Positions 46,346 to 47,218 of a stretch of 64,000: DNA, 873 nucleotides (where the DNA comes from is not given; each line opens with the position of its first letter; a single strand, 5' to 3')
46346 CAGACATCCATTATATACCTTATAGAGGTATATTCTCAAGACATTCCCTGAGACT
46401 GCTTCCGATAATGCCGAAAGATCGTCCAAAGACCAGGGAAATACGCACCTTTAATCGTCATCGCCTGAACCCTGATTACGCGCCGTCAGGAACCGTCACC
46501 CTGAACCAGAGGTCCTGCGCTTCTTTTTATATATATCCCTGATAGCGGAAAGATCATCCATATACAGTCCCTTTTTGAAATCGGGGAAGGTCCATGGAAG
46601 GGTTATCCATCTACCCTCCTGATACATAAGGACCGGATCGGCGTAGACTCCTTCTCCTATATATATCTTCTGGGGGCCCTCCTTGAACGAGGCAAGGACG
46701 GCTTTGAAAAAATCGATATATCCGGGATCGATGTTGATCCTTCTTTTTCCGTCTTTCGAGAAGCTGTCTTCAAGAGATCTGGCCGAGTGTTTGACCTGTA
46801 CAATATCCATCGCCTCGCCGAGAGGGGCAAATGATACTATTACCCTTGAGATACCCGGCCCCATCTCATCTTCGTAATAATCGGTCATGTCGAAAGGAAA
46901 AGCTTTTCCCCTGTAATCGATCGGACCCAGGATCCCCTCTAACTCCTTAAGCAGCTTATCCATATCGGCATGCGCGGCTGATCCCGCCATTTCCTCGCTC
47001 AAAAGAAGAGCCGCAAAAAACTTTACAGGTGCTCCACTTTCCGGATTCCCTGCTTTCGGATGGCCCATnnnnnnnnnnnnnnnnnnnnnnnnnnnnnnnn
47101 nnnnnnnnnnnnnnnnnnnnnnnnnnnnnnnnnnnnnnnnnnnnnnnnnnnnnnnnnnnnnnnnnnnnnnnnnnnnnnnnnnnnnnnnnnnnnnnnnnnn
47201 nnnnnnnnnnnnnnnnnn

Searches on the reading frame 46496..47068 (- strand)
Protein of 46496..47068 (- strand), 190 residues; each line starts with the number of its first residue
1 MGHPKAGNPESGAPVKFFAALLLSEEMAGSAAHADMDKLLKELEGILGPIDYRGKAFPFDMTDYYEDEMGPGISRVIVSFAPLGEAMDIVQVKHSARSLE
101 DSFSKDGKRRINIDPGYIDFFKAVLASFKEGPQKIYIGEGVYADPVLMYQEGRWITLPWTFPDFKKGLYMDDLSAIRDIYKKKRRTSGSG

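Call 3: search_protein_families(library=pfam, proteins=[window:46496-47068:-], max_evalue=0.01)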
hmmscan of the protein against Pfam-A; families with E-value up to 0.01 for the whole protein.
window:46496-47068:- (190 aa): 1 family
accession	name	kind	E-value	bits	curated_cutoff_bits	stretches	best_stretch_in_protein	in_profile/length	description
PF14385.11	DUF4416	-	1e-46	159.3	27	1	35-180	17-162/162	Domain of unknown function (DUF4416)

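Call 4: search_protein_families(library=ncbifam, proteins=[window:46496-47068:-], max_evalue=0.01)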
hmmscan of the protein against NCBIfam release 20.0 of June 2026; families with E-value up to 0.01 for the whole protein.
window:46496-47068:- (190 aa): 0 families

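Call 15: find_homologous_proteins(query=window:46496-47068:-)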
Query window:46496-47068:- (190 aa): 245 proteins with E <= 0.001 among 340 candidates; the best 120 are listed.
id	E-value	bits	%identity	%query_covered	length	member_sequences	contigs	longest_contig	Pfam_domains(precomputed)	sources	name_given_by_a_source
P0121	3.0e-123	427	100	100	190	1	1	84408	PF14385.12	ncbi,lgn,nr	ncbi:MAG: DUF4416 family protein [Candidatus Krumholzibacteriota bacterium]|nr:DUF4416 family protei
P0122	3.6e-109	381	87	100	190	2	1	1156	PF14385.12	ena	-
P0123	1.3e-105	370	85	99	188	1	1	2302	PF14385.12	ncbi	-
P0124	2.9e-86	306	71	99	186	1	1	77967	PF14385.12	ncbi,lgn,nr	ncbi:MAG: DUF4416 family protein [Candidatus Krumholzibacteriota bacterium]|nr:DUF4416 family protei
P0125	1.6e-69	252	60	98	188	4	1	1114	PF14385.12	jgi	-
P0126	3.0e-69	251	62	98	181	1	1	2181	PF14385.12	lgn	-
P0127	1.1e-68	249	63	97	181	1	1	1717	PF14385.12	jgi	jgi:hypothetical protein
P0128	1.6e-68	249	62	97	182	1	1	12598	PF14385.12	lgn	-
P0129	3.3e-68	247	58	98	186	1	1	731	PF14385.12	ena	-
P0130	4.5e-68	247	60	97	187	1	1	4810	PF14385.12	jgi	jgi:hypothetical protein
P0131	5.6e-68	247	62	97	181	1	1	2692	PF14385.12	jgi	jgi:hypothetical protein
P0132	6.6e-68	246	62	97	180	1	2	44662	PF14385.12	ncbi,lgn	-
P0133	7.0e-68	246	62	97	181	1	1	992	PF14385.12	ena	-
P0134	6.4e-67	243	63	97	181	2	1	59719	PF14385.12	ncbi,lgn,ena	-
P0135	7.9e-67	243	63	97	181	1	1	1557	PF14385.12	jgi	jgi:hypothetical protein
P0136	1.7e-66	242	58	99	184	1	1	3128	PF14385.12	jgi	jgi:hypothetical protein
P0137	2.5e-66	241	61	97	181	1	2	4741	PF14385.12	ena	-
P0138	6.4e-66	240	62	97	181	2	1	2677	PF14385.12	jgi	-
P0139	1.1e-65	239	62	97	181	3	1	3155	PF14385.12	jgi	-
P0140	1.5e-65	239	62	97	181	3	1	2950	PF14385.12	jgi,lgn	jgi:hypothetical protein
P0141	1.9e-65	238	62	92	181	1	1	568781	PF14385.12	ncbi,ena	-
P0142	3.5e-65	238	62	97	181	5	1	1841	PF14385.12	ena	-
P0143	4.0e-65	237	59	98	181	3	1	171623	PF14385.12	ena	-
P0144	6.5e-65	237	61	97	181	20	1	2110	PF14385.12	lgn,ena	-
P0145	6.5e-65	237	62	97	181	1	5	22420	PF14385.12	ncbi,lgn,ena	-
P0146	1.6e-64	235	61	97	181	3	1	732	PF14385.12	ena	-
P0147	2.8e-64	235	61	97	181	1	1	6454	PF14385.12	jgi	jgi:hypothetical protein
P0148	2.8e-64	235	58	97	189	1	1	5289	PF14385.12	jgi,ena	-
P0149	3.8e-64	234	61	98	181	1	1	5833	PF14385.12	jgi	-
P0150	6.8e-64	233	61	97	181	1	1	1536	PF14385.12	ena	-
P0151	2.1e-63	232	60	97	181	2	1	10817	PF14385.12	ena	-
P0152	2.7e-63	231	60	97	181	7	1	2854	PF14385.12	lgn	-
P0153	6.5e-63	230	61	97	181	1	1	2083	PF14385.12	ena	-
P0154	7.2e-63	230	59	97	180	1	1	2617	PF14385.12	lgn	-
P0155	8.4e-63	230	59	97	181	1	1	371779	PF14385.12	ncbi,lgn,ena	-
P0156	9.1e-63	230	58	98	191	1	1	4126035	PF14385.12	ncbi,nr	ncbi:MAG: DUF4416 family protein [bacterium]|nr:MAG: DUF4416 family protein [bacterium]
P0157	9.9e-63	230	58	98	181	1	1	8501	PF14385.12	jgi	jgi:hypothetical protein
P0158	9.9e-63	230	58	97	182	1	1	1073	PF14385.12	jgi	jgi:hypothetical protein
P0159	1.0e-62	230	58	97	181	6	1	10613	PF14385.12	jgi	jgi:hypothetical protein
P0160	1.4e-62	229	59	97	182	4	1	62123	PF14385.12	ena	-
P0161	1.6e-62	229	57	99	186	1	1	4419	PF14385.12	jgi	jgi:hypothetical protein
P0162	2.3e-62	228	58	98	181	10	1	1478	PF14385.12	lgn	-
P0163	2.3e-62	228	57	98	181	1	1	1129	PF14385.12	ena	-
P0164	2.5e-62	228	60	97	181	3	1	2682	PF14385.12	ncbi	-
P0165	2.5e-62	228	59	97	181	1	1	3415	PF14385.12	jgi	jgi:hypothetical protein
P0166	4.3e-62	228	58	98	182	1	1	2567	PF14385.12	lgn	-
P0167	4.7e-62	227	58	97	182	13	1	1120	PF14385.12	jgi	-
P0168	4.8e-62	227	59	98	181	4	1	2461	PF14385.12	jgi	-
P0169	5.6e-62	227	58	97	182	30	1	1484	PF14385.12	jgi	jgi:hypothetical protein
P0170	5.8e-62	227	58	97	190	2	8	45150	PF14385.12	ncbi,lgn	-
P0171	6.0e-62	227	59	99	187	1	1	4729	PF14385.12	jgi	jgi:hypothetical protein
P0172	6.2e-62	227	59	97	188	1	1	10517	PF14385.12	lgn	-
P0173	7.1e-62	227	57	99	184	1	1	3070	PF14385.12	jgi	jgi:hypothetical protein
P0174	7.6e-62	227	59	98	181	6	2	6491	PF14385.12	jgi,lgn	jgi:hypothetical protein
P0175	1.0e-61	226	58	99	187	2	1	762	PF14385.12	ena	-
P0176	1.1e-61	226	60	97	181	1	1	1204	PF14385.12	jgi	jgi:hypothetical protein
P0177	1.3e-61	226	57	97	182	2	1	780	PF14385.12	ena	-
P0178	2.3e-61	225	56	97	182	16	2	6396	PF14385.12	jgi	-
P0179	2.9e-61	225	56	97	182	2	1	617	PF14385.12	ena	-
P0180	3.4e-61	225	58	98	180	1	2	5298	PF14385.12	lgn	-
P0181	5.4e-61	224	59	97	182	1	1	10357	PF14385.12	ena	-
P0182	6.0e-61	224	57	99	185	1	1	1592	PF14385.12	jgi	jgi:hypothetical protein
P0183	9.5e-61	223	57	96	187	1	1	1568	PF14385.12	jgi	jgi:hypothetical protein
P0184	1.2e-60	223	58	97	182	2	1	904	PF14385.12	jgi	-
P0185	1.3e-60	223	58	97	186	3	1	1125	PF14385.12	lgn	-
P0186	1.4e-60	223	56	98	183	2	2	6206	PF14385.12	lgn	-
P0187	1.4e-60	223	57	97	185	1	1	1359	PF14385.12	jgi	jgi:hypothetical protein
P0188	1.7e-60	222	57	99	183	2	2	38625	PF14385.12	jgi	jgi:hypothetical protein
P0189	2.3e-60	222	57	97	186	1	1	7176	PF14385.12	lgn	-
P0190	2.3e-60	222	57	97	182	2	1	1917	PF14385.12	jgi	jgi:hypothetical protein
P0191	4.0e-60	221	56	98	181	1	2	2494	PF14385.12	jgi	jgi:hypothetical protein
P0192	5.6e-60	221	56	98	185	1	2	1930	PF14385.12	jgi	jgi:hypothetical protein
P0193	8.0e-60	220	56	97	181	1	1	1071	PF14385.12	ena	-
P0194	1.0e-59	220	54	97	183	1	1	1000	PF14385.12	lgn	-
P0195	1.1e-59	220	56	97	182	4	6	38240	PF14385.12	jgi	jgi:hypothetical protein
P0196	1.5e-59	219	58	92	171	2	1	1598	PF14385.12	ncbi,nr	ncbi:MAG: DUF4416 family protein [Candidatus Krumholzibacteria bacterium]|nr:DUF4416 family protein 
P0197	1.8e-59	219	54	97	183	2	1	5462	PF14385.12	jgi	jgi:hypothetical protein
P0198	2.4e-59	219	58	97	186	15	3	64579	PF14385.12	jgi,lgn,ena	jgi:hypothetical protein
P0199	2.5e-59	219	55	98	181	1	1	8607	PF14385.12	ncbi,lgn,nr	ncbi:MAG: DUF4416 family protein [Candidatus Krumholzibacteriota bacterium]|nr:DUF4416 family protei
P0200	2.6e-59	218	53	99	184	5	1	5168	PF14385.12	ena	-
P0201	2.9e-59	218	55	99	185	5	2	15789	PF14385.12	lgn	-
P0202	4.0e-59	218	56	97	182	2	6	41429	PF14385.12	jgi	jgi:hypothetical protein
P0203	5.8e-59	217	55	98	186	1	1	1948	PF14385.12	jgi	jgi:Domain of unknown function (DUF4416)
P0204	6.2e-59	217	53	98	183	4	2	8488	PF14385.12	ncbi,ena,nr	ncbi:MAG: DUF4416 family protein [Candidatus Krumholzibacteria bacterium]|nr:DUF4416 family protein 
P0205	6.4e-59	217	53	100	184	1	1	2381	PF14385.12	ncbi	-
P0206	6.4e-59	217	56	97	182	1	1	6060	PF14385.12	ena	-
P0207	6.8e-59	217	56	99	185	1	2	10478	PF14385.12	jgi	-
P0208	1.0e-58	217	53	100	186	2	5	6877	PF14385.12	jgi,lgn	jgi:hypothetical protein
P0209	1.6e-58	216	55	97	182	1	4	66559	PF14385.12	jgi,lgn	jgi:hypothetical protein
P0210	2.2e-58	215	56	97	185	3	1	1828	PF14385.12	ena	-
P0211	2.2e-58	215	56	98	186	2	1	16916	PF14385.12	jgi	jgi:hypothetical protein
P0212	2.7e-58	215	54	97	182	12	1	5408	PF14385.12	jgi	jgi:hypothetical protein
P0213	4.6e-58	214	56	97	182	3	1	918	PF14385.12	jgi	jgi:hypothetical protein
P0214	4.7e-58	214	53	99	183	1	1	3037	PF14385.12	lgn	-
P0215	5.0e-58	214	53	98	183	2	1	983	PF14385.12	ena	-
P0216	5.1e-58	214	54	99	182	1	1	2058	PF14385.12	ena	-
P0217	5.4e-58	214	56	96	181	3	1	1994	PF14385.12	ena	-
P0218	6.6e-58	214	54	100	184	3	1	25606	PF14385.12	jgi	-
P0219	1.2e-57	213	53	99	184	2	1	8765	PF14385.12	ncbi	-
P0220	1.8e-57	212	54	97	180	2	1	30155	PF14385.12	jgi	-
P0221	1.8e-57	212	54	99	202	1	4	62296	PF14385.12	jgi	jgi:hypothetical protein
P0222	2.3e-57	212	54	97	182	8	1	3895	PF14385.12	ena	-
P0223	2.4e-57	212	55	97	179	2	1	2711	PF14385.12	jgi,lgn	-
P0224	2.5e-57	212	54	98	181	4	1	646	PF14385.12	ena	-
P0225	2.9e-57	212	53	100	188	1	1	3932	PF14385.12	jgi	jgi:hypothetical protein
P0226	3.5e-57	211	52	97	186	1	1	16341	PF14385.12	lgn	-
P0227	3.6e-57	211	52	97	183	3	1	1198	PF14385.12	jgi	jgi:hypothetical protein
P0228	4.2e-57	211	56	97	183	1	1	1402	PF14385.12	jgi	jgi:hypothetical protein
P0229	5.1e-57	211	54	97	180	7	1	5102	PF14385.12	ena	-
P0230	8.0e-57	210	52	97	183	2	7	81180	PF14385.12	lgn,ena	-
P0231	9.1e-57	210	53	98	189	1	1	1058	PF14385.12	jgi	jgi:hypothetical protein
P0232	1.1e-56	210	56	97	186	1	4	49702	PF14385.12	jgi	jgi:hypothetical protein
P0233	1.3e-56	210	58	88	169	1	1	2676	PF14385.12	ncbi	-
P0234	1.9e-56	209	51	99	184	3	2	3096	PF14385.12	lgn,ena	-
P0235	2.3e-56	209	56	97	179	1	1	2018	PF14385.12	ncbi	-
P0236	2.5e-56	209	52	100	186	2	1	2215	PF14385.12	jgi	-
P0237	2.7e-56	209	55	96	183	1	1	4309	PF14385.12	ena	-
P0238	3.0e-56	208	58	88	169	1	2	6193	PF14385.12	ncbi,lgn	-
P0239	3.1e-56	208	54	97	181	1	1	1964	PF14385.12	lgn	-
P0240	3.4e-56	208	52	99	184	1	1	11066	PF14385.12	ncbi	-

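Call 16: find_encoding_contigs(protein=P0156, flank=10000, max_places=2)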
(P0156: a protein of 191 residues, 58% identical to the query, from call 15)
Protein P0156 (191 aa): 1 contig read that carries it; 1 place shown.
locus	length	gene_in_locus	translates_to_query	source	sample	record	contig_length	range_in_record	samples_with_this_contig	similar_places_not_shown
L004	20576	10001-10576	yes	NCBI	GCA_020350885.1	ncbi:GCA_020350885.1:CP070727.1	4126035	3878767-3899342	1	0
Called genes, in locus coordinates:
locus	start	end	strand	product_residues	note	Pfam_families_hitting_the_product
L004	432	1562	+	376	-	PF00072:Response_reg, PF01257:2Fe-2S_thioredx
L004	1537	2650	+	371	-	PF01257:2Fe-2S_thioredx (weak), PF01512:Complex1_51K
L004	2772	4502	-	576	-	PF01343:Peptidase_S49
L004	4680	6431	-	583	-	PF15892:BNR_4 (weak)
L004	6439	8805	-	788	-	PF00456:Transketolase_N, PF02779:Transket_pyr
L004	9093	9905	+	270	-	PF00797:Acetyltransf_2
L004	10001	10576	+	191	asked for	PF14385:DUF4416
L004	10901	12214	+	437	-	PF06580:His_kinase, PF02518:HATPase_c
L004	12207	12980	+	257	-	PF00072:Response_reg, PF04397:LytTR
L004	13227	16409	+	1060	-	PF01869:BcrAD_BadFG, PF09989:DUF2229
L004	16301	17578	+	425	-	-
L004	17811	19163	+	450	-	PF00675:Peptidase_M16, PF05193:Peptidase_M16_C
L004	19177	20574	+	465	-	PF00675:Peptidase_M16, PF05193:Peptidase_M16_C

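Call 17: find_encoding_contigs(protein=P0141, flank=10000, max_places=2)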
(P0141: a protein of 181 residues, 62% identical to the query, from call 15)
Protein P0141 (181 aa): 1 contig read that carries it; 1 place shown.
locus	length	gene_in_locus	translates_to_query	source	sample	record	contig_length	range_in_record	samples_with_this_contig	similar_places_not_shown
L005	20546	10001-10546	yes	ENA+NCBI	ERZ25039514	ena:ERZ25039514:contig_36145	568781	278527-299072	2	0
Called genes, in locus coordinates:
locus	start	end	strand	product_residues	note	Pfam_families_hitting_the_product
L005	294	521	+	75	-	-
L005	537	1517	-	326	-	-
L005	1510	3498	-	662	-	PF01073:3Beta_HSD (faint), PF01370:Epimerase, PF07993:NAD_binding_4, PF01408:GFO_IDH_MocA, PF22725:GFO_IDH_MocA_C3, PF02894:GFO_IDH_MocA_C (weak)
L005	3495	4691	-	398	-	PF13439:Glyco_transf_4, PF13579:Glyco_trans_4_4, PF00534:Glycos_transf_1, PF13692:Glyco_trans_1_4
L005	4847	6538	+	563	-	-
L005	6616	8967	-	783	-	PF00456:Transketolase_N, PF02779:Transket_pyr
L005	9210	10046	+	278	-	PF00797:Acetyltransf_2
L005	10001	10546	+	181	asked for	PF14385:DUF4416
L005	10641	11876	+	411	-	PF06580:His_kinase, PF02518:HATPase_c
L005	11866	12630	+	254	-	PF00072:Response_reg, PF04397:LytTR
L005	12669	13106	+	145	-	PF08821:CGGC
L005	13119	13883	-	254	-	-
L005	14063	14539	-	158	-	-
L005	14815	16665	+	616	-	PF02129:Peptidase_S15, PF00326:Peptidase_S9 (weak), PF08530:PepX_C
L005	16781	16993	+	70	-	-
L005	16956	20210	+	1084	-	-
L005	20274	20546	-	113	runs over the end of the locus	PF13585:CHU_C (weak), PF13860:FlgD_ig, PF18962:Por_Secre_tail (faint)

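Call 24: search_solved_structures(query=window:46496-47068:-, max_evalue=10)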
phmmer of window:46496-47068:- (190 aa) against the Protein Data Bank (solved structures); distinct sequences matched with E-value up to 10: 1.
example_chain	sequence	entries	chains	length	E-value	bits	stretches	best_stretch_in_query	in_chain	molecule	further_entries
4ob1_A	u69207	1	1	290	0.29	14.3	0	148-178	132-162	Cobalt-containing nitrile hydratase subunit alpha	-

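Call 43: predict_structure(alignment_id=A2)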
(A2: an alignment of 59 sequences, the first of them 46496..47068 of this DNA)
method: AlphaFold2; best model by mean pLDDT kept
length: 190 residues; sequences in the alignment: 59
mean_pLDDT: 91.6   pTM: 0.88
mean pLDDT of the five models: 91.6, 89.9, 89.2, 89.1, 89.0
residues with pLDDT >= 90: 146; 70-90: 33; 50-70: 9; < 50: 2
segments of 3 or more residues with pLDDT < 50: none
pLDDT, mean of each block of 10 residues (from residue 1): 68 93 87 83 98 94 86 95 97 98 92 97 96 94 97 95 93 98 78
secondary structure, 60 per line:
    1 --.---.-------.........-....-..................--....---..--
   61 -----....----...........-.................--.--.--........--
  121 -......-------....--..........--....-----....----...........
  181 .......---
elements in order: E15-23 H25-28 H30-47 E50-53 H66-69 E74-84 H86-102 E111-118 E122-127 E135-138 E141-150 E153-156 H162-165 H170-187

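Call 46: fold_search(model_id=the predicted structure, library=pdb)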
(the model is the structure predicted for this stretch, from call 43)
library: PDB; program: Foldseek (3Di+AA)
matches with E <= 10: 916; with E <= 0.001: 0
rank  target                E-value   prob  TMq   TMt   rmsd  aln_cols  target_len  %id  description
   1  3uvj_D                1.1e-02  0.75  0.25  0.25  13.2       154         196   10  Crystal structure of the catalytic domain of the heterodimeric human soluble guanylate cyclase 1. (released 2011-12-28)
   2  5xzt_C                1.3e-02  0.92  0.29  0.42   7.0       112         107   15  C-terminal peptide depleted mutant of hydroxynitrile lyase from Passiflora edulis (PeHNL) (released 2017-11-22)
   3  5xzq_K                1.4e-02  0.94  0.29  0.43   6.9       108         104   13  Hydroxynitrile lyase from Passiflora edulis (PeHNL) (released 2017-11-22)
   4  5xzq_E                1.4e-02  0.91  0.28  0.41   7.1       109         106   15  Hydroxynitrile lyase from Passiflora edulis (PeHNL) (released 2017-11-22)
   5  2wz1_A                1.5e-02  0.60  0.25  0.24  13.1       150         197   13  STRUCTURE OF THE CATALYTIC DOMAIN OF HUMAN SOLUBLE GUANYLATE CYCLASE 1 BETA 3. (released 2009-12-01)
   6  3uvj_B                1.6e-02  0.60  0.24  0.24  13.1       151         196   10  Crystal structure of the catalytic domain of the heterodimeric human soluble guanylate cyclase 1. (released 2011-12-28)
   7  5xzq_C                2.5e-02  0.94  0.32  0.48   6.8       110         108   15  Hydroxynitrile lyase from Passiflora edulis (PeHNL) (released 2017-11-22)
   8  5xzq_G                2.6e-02  0.91  0.29  0.43   7.0       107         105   12  Hydroxynitrile lyase from Passiflora edulis (PeHNL) (released 2017-11-22)
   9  8dew_A                3.5e-02  0.87  0.31  0.08   9.0       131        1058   10  Cryo-electron microscopy structure of Neisseria gonorrhoeae multidrug efflux pump MtrD with LL-37 complex (released 2022-09-14)
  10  5v93_f                3.9e-02  0.96  0.32  0.54   4.8       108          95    8  Cryo-EM structure of the 70S ribosome from Mycobacterium tuberculosis bound with Capreomycin (released 2017-09-20)
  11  2cjb_B                3.9e-02  0.54  0.26  0.13  10.6       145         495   10  Crystal structure of Methanosarcina barkeri seryl-tRNA synthetase complexed with serine (released 2006-06-26)
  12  6jt0_B                4.8e-02  0.41  0.24  0.11  14.3       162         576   12  Structure of human soluble guanylate cyclase in the unliganded state (released 2019-08-28)
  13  4ni2_B                4.8e-02  0.35  0.24  0.24  13.0       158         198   12  Crystal structure of the heterodimeric catalytic domain of wild-type human soluble guanylate cyclase (released 2014-04-16)
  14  4m5j                  5.1e-02  0.98  0.35  0.41   4.3       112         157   14  The Identification, Analysis and Structure-Based Development of Novel Inhibitors of 6-hydroxymethyl-7,8-dihydropterin py (released 2014-04-02)
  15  8om2_J                5.1e-02  0.41  0.24  0.27  12.7       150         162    7  Small subunit of yeast mitochondrial ribosome in complex with METTL17/Rsm22. (released 2024-01-10)
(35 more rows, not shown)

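Call 70: search_protein_families(library=padloc, proteins=[window:46496-47068:-], max_evalue=0.01)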
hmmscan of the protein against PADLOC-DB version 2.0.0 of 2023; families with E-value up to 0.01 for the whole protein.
window:46496-47068:- (190 aa): 0 families

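Call 72: search_solved_structures(query=A2, max_evalue=10)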
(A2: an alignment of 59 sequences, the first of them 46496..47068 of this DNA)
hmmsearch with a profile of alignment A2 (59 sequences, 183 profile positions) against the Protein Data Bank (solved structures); distinct sequences matched with E-value up to 10: 0.

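Call 73: search_dna_similar(query=window:46496-47068:-, collection=plasmids, mode=protein, max_rows=20, max_evalue=0.001)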
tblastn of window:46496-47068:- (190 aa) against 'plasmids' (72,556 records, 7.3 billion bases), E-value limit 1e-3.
No match.

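Call 82: find_encoding_contigs(protein=P0124, flank=8000, max_places=2)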
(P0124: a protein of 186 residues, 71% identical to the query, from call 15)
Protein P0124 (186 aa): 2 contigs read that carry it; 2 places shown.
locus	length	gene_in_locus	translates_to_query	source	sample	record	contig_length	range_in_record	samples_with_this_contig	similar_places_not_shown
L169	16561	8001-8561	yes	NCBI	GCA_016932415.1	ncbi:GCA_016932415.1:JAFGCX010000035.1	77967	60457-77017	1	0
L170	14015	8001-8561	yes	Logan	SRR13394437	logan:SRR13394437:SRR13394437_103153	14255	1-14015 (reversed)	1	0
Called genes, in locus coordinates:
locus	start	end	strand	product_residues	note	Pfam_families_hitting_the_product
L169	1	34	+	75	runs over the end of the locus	PF01106:NifU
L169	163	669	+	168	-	-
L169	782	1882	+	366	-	PF01244:Peptidase_M19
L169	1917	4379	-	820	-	PF01343:Peptidase_S49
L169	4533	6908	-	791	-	PF00456:Transketolase_N, PF02779:Transket_pyr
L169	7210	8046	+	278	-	PF00797:Acetyltransf_2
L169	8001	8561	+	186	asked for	PF14385:DUF4416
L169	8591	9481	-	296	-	PF08668:HDOD, PF01966:HD (weak)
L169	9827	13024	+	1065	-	PF01869:BcrAD_BadFG, PF09989:DUF2229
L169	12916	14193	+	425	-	-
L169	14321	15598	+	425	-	PF00675:Peptidase_M16, PF05193:Peptidase_M16_C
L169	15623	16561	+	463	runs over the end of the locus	PF00675:Peptidase_M16, PF05193:Peptidase_M16_C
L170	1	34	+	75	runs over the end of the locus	PF01106:NifU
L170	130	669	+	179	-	-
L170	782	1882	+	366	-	PF01244:Peptidase_M19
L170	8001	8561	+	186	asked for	PF14385:DUF4416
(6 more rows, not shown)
